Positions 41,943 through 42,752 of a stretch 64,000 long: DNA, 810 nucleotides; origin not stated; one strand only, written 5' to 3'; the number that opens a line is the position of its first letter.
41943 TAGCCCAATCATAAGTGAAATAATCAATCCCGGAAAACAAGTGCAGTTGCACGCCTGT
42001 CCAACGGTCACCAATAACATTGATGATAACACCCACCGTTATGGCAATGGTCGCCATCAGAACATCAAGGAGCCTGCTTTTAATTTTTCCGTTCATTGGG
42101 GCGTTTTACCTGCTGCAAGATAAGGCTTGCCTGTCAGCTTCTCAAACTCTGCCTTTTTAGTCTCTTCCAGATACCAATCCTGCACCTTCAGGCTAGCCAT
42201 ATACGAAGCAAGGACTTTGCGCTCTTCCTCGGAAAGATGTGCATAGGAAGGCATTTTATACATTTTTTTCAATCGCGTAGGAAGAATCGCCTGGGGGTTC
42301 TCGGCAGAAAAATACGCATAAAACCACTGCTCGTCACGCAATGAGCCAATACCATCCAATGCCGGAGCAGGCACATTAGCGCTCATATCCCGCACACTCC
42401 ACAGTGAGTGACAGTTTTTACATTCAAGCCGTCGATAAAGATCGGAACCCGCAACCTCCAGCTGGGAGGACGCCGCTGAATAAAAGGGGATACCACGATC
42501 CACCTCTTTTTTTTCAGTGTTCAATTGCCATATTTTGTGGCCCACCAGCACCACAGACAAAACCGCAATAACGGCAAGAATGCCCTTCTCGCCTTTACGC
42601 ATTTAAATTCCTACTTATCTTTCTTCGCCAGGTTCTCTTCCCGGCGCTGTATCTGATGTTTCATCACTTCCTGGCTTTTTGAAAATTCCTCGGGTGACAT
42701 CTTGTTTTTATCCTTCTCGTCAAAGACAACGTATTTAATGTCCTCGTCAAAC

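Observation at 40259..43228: Companion operon: CcoS-like peptide, second FixO-like cytochrome, polytopic membrane protein and membrane-anchored FGE/NirV-family protein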

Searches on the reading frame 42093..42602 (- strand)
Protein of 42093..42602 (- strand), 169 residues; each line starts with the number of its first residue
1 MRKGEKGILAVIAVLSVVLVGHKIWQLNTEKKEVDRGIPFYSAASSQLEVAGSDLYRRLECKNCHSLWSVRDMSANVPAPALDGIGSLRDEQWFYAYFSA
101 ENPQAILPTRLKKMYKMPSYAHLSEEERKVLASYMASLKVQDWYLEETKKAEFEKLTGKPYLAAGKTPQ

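Call 3: search_protein_families(library=pfam, proteins=[window:42093-42602:-], max_evalue=0.1)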
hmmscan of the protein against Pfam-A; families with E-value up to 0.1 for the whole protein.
window:42093-42602:- (169 aa): 3 families
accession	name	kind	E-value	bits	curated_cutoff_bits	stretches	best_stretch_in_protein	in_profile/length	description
PF00034.26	Cytochrom_C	-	1.3e-07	33.3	21.3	1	51-139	3-90/90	Cytochrome c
PF02433.20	FixO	-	1.1e-06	28.7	29.6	1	44-75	45-75/219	Cytochrome C oxidase, mono-heme subunit/FixO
PF13442.11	Cytochrome_CBB3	-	0.00021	22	27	1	51-135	5-68/68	Cytochrome C oxidase, cbb3-type, subunit III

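Call 4: search_protein_families(library=ncbifam, proteins=[window:42093-42602:-], max_evalue=0.1)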
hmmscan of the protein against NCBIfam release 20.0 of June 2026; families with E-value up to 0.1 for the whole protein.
window:42093-42602:- (169 aa): 4 families
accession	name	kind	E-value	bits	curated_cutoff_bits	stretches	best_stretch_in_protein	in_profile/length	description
NF011054.0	PRK14486.1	equivalog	2.5e-08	33.8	447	2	11-77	17-78/294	putative bifunctional cbb3-type cytochrome c oxidase subunit II/cytochrome c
NF011055.0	PRK14487.1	subfamily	1e-06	28.4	218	1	9-73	22-79/212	cbb3-type cytochrome c oxidase subunit II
TIGR00781.1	ccoO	equivalog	1.9e-06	27.7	200.65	1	9-76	16-76/232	cytochrome-c oxidase, cbb3-type subunit II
NF011053.0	PRK14485.1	subfamily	0.00035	18.9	1080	1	38-77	526-566/716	putative bifunctional cbb3-type cytochrome c oxidase subunit I/II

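Call 54: search_solved_structures(query=window:42093-42602:-, max_evalue=1, show_alignments=2)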
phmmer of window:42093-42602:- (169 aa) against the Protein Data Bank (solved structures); distinct sequences matched with E-value up to 1: 6.
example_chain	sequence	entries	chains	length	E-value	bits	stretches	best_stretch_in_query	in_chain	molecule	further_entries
2yev_B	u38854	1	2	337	0.027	17.5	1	31-142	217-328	CYTOCHROME C OXIDASE SUBUNIT 2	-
3mk7_B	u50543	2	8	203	0.18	14.8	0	40-67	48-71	Cytochrome c oxidase, cbb3-type, subunit O | Cbb3-type cytochrome c oxidase subunit II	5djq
9g6b_B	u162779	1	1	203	0.31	14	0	46-67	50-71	Cbb3-type cytochrome c oxidase subunit II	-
6xkw_o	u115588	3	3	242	0.39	13.7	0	46-73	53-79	Cytochrome c oxidase, Cbb3-type, subunit II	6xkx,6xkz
6btm_A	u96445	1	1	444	0.4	13.6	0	42-99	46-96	Alternative Complex III subunit A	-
8smr_F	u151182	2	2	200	0.54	13.2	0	44-71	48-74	Cbb3-type Cytochrome C oxidase subunit II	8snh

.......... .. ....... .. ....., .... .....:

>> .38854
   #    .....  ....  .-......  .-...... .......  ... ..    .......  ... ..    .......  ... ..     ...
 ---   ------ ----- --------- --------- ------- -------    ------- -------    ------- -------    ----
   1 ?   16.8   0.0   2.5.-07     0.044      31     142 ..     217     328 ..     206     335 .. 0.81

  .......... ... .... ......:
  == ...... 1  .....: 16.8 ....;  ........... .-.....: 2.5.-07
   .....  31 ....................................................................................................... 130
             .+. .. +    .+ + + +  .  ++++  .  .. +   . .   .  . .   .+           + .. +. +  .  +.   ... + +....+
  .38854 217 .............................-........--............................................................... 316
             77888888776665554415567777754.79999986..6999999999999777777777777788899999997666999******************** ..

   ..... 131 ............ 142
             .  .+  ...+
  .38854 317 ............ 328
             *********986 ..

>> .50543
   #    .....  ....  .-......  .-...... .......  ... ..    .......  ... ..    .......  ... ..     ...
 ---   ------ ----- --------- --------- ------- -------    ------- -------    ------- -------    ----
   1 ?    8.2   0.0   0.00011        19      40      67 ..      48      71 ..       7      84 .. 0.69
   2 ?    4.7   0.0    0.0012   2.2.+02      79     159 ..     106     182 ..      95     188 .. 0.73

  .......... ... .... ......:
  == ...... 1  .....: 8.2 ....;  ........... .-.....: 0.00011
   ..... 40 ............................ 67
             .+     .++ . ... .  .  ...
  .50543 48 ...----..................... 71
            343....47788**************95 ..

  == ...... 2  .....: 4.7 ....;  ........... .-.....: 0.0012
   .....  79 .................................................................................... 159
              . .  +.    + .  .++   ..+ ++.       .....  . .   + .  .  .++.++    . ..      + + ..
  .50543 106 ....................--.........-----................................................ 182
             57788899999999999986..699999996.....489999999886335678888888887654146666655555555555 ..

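Call 58: search_protein_families(library=pfam, alignment_id=A3, max_evalue=0.01)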
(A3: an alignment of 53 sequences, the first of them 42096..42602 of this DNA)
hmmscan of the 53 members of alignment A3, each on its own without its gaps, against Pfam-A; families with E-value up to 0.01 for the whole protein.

A. member 1, window:42096-42602:- (169 aa): 3 families
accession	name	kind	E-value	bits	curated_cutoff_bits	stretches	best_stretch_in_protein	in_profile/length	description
PF00034.26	Cytochrom_C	-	1.3e-07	33.3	21.3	1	51-139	3-90/90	Cytochrome c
PF02433.20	FixO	-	1.1e-06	28.7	29.6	1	44-75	45-75/219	Cytochrome C oxidase, mono-heme subunit/FixO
PF13442.11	Cytochrome_CBB3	-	0.00021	22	27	1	51-135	5-68/68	Cytochrome C oxidase, cbb3-type, subunit III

B. families by the number of members that match (of 53 scanned): 6 families
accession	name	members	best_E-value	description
PF00034.26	Cytochrom_C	53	6.6e-11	Cytochrome c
PF13442.11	Cytochrome_CBB3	42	2.1e-06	Cytochrome C oxidase, cbb3-type, subunit III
PF02433.20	FixO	27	1.1e-06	Cytochrome C oxidase, mono-heme subunit/FixO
PF24445.1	DUF7564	2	0.0026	Family of unknown function (DUF7564)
PF02701.20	Zn_ribbon_Dof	2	0.0038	Dof domain, zinc finger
PF14376.11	Haem_bd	1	0.0063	Haem-binding domain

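Call 64: find_homologous_proteins(query=A3, max_evalue=0.001)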
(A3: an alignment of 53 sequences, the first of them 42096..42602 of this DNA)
Query A3 (53 sequences) (169 aa, profile of the alignment): 1631 proteins with E <= 0.001 among 7934 candidates; the best 120 are listed.
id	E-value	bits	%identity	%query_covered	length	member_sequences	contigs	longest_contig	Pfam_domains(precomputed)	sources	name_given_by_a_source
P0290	1.5e-78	280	67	98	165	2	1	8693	PF00034.27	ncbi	ncbi:MAG: cytochrome c [Gammaproteobacteria bacterium]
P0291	8.0e-78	278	67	95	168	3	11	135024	PF13442.12,PF00034.27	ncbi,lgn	ncbi:MAG: cytochrome c [Pseudomonadota bacterium]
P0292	1.1e-77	277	66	95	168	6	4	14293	PF00034.27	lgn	-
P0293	1.7e-77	277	65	95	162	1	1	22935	PF02433.21,PF00034.27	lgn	-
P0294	1.8e-77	277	68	95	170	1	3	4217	PF02433.21,PF00034.27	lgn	-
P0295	1.9e-77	277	63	95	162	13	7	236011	PF13442.12,PF00034.27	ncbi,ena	-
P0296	2.8e-77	276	60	95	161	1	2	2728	-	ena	-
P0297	3.0e-77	276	60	98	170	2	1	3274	PF00034.27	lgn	-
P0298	3.1e-77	276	65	95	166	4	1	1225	-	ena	-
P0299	3.4e-77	276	63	95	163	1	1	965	-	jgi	jgi:sulfur-oxidizing protein SoxX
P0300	3.4e-77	276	61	95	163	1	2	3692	PF00034.27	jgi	jgi:hypothetical protein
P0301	3.6e-77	276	60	95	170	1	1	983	PF13442.12,PF00034.27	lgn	-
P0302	3.7e-77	276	67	100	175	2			PF02433.21,PF00034.27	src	-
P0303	4.4e-77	275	60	95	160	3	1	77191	PF00034.27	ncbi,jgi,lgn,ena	-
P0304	5.1e-77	275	67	95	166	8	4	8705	PF00034.27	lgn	-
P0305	5.3e-77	275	67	95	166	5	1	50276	PF00034.27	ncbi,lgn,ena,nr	ncbi:MAG: c-type cytochrome [Proteobacteria bacterium]|nr:c-type cytochrome [Pseudomonadota bacteriu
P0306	6.7e-77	275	63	95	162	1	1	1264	PF13442.12,PF00034.27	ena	-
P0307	7.6e-77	275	64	95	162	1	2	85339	PF02433.21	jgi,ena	-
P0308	1.1e-76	274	77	97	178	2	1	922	PF02433.21,PF00034.27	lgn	-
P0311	1.2e-76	274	57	95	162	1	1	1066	PF00034.27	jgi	-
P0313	1.5e-76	274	66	95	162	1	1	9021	PF13442.12,PF00034.27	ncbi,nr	ncbi:MAG: cytochrome c [Gammaproteobacteria bacterium]|nr:cytochrome c [Gammaproteobacteria bacteriu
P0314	1.8e-76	273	72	96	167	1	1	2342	PF00034.27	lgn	-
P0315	1.8e-76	273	59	95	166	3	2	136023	PF13442.12,PF00034.27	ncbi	-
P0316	1.8e-76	273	64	95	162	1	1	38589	PF02433.21,PF13442.12,PF00034.27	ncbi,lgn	-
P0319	2.7e-76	273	57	95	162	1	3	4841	PF00034.27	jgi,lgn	jgi:hypothetical protein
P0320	2.8e-76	273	63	95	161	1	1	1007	PF00034.27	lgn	-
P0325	4.0e-76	272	65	95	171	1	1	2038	PF00034.27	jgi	jgi:cbb3-type cytochrome oxidase cytochrome c subunit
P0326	4.0e-76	272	56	95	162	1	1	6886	PF00034.27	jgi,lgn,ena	-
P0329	4.4e-76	272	62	95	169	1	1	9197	PF00034.27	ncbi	-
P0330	4.4e-76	272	66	94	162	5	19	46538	PF00034.27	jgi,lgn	jgi:sulfur-oxidizing protein SoxX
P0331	4.4e-76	272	64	96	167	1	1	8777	PF00034.27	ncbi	-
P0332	4.5e-76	272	59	95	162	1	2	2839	PF00034.27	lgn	-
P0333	4.5e-76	272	61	95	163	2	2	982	PF00034.27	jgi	jgi:sulfur-oxidizing protein SoxX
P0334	5.1e-76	272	58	95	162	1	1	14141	PF00034.27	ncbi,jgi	-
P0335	5.1e-76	272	67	95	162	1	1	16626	PF00034.27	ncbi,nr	ncbi:MAG: cytochrome c [Gammaproteobacteria bacterium]|nr:cytochrome c [Gammaproteobacteria bacteriu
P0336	5.3e-76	272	58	95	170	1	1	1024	PF13442.12,PF00034.27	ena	-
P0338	6.1e-76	272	58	98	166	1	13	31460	PF00034.27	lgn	-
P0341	7.6e-76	271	67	95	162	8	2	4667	PF13442.12,PF00034.27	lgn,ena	-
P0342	7.6e-76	271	61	95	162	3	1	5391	PF00034.27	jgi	jgi:hypothetical protein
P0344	8.0e-76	271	60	94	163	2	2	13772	PF00034.27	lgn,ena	-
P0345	8.2e-76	271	61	100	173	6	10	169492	PF02433.21,PF00034.27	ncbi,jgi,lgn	-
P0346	8.3e-76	271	76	98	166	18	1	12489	PF13442.12,PF00034.27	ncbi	-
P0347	8.4e-76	271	61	95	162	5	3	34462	PF13442.12,PF00034.27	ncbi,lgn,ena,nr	ncbi:MAG: cytochrome c [Betaproteobacteria bacterium]|nr:cytochrome c [Betaproteobacteria bacterium]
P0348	8.4e-76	271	70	99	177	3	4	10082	PF00034.27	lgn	-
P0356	1.1e-75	271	63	95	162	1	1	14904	PF02433.21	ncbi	ncbi:MAG: c-type cytochrome [Candidatus Nitrotoga sp.]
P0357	1.1e-75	271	60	95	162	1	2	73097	PF00034.27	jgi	jgi:sulfur-oxidizing protein SoxX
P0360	1.2e-75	271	93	100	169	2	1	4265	PF02433.21,PF00034.27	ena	-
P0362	1.2e-75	271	69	96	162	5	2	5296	PF13442.12,PF00034.27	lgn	-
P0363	1.3e-75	271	61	95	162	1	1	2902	PF00034.27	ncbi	-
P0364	1.3e-75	271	100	100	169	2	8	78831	PF02433.21,PF00034.27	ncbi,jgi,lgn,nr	ncbi:MAG: c-type cytochrome [Gammaproteobacteria bacterium]|jgi:cbb3-type cytochrome oxidase cytochr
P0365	1.3e-75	271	64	94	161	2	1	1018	PF02433.21,PF00034.27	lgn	-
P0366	1.3e-75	271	57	96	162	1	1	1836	PF13442.12,PF00034.27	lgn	-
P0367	1.4e-75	270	63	95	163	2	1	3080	PF02433.21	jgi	jgi:L-cysteine S-thiosulfotransferase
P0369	1.5e-75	270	66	95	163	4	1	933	PF13442.12,PF00034.27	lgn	-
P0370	1.6e-75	270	73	97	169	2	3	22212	PF13442.12,PF00034.27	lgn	-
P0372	1.6e-75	270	69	95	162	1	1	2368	PF00034.27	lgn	-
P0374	1.7e-75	270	62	95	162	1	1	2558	PF02433.21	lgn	-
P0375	1.7e-75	270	58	95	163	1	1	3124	PF00034.27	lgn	-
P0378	1.8e-75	270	64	95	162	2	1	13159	PF00034.27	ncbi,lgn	ncbi:MAG: cytochrome c [Candidatus Nitrotoga sp.]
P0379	1.8e-75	270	60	95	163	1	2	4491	PF00034.27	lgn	-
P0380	1.9e-75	270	65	95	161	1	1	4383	PF00034.27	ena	-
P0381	2.0e-75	270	63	95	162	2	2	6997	PF02433.21,PF13442.12,PF00034.27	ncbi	-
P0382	2.1e-75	270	90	100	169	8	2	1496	PF02433.21,PF00034.27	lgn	-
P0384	2.2e-75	270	61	95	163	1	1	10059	PF02433.21,PF00034.27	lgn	-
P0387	2.3e-75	270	61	94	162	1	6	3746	PF00034.27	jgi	jgi:sulfur-oxidizing protein SoxX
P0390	2.8e-75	269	57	95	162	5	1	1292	PF00034.27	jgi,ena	-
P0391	2.9e-75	269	66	78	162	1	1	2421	PF00034.27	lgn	-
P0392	3.4e-75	269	60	95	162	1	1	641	PF02433.21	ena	-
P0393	3.5e-75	269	63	95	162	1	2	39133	PF00034.27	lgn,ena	-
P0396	3.9e-75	269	70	95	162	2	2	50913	PF13442.12,PF00034.27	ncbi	-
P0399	4.3e-75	269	58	95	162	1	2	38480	PF02433.21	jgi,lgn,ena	-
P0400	4.3e-75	269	59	95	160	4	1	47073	PF00034.27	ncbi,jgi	-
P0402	4.6e-75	269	58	95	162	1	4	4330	PF00034.27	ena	-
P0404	4.8e-75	269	63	95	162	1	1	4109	PF02433.21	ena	-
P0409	5.2e-75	269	58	95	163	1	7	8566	PF00034.27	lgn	-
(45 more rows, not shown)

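Call 80: predict_structure(alignment_id=A4)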
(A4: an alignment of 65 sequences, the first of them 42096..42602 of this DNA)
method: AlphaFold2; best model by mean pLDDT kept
length: 169 residues; sequences in the alignment: 65
mean_pLDDT: 79.0   pTM: 0.63
mean pLDDT of the five models: 79.0, 76.2, 75.5, 74.8, 67.8
residues with pLDDT >= 90: 55; 70-90: 72; 50-70: 27; < 50: 15
segments of 3 or more residues with pLDDT < 50: 69-74, 77-81
pLDDT, mean of each block of 10 residues (from residue 1): 80 95 80 64 90 87 53 47 68 95 88 81 96 88 80 85 63
secondary structure, 60 per line:
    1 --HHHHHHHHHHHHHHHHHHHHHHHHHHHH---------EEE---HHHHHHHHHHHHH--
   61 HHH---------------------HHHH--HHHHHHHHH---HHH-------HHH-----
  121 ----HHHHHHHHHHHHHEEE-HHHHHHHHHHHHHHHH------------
elements in order: H3-30 E40-42 H46-58 H85-88 H91-99 H125-137 E138-140 H142-157

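Call 82: fold_search(model_id=the predicted structure, library=pdb)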
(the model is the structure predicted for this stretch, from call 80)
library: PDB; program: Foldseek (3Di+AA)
matches with E <= 10: 83; with E <= 0.001: 0
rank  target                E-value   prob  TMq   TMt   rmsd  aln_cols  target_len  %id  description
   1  1nir_B                1.7e-02  0.99  0.34  0.13   5.9       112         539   21  OXYDIZED NITRITE REDUCTASE FROM PSEUDOMONAS AERUGINOSA (released 1997-12-03)
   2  1nir_A                2.1e-02  0.99  0.36  0.13   5.7       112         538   20  OXYDIZED NITRITE REDUCTASE FROM PSEUDOMONAS AERUGINOSA (released 1997-12-03)
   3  6tsi_A                3.1e-02  0.97  0.34  0.13   6.7       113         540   20  cd1 nitrite reductase NirS with bound dihydro-heme d1 (released 2020-11-18)
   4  1gjq_A                5.0e-02  0.96  0.35  0.13   5.7       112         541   20  Pseudomonas aeruginosa cd1 nitrite reductase reduced cyanide complex (released 2002-08-01)
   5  4xyd_B                5.3e-02  0.84  0.35  0.39   9.4       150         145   20  Nitric oxide reductase from Roseobacter denitrificans (RdNOR) (released 2016-05-25)
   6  1bl9_A                8.2e-02  0.93  0.35  0.13   5.2       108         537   19  CONFORMATIONAL CHANGES OCCURRING UPON REDUCTION IN NITRITE REDUCTASE FROM PSEUDOMONAS AERUGINOSA (released 1999-04-27)
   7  4pwa_A                1.7e-01  0.90  0.34  0.60   4.5       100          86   17  Crystal structure of the c-type cytochrome SorU from Sinorhizobium meliloti (released 2015-06-03)
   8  1hzu                  2.1e-01  0.91  0.37  0.14   5.9       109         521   19  DOMAIN SWING UPON HIS TO ALA MUTATION IN NITRITE REDUCTASE OF PSEUDOMONAS AERUGINOSA (released 2001-09-26)
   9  2dge_D                2.3e-01  0.47  0.27  0.42   7.7       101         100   13  Crystal structure of oxidized cytochrome C6A from Arabidopsis thaliana (released 2006-07-04)
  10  6kls_C                2.5e-01  0.33  0.31  0.23  18.6       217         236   16  Hyperthermophilic respiratory Complex III (released 2020-05-13)
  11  3o0r_C                3.0e-01  0.63  0.36  0.40   8.9       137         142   24  Crystal structure of nitric oxide reductase from Pseudomonas aeruginosa in complex with antibody fragment (released 2010-12-29)
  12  1e2r_A                6.7e-01  0.72  0.36  0.13   4.2       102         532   19  CYTOCHROME CD1 NITRITE REDUCTASE, REDUCED AND CYANIDE BOUND (released 2000-05-30)
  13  2dge_A                7.1e-01  0.23  0.27  0.41  11.7       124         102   14  Crystal structure of oxidized cytochrome C6A from Arabidopsis thaliana (released 2006-07-04)
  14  1aof_A                8.0e-01  0.57  0.35  0.13   4.3       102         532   20  CYTOCHROME CD1 NITRITE REDUCTASE, REDUCED FORM (released 1997-10-15)
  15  6hwh_i                8.0e-01  0.44  0.30  0.32   9.0        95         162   22  Structure of a functional obligate respiratory supercomplex from Mycobacterium smegmatis (released 2018-11-07)
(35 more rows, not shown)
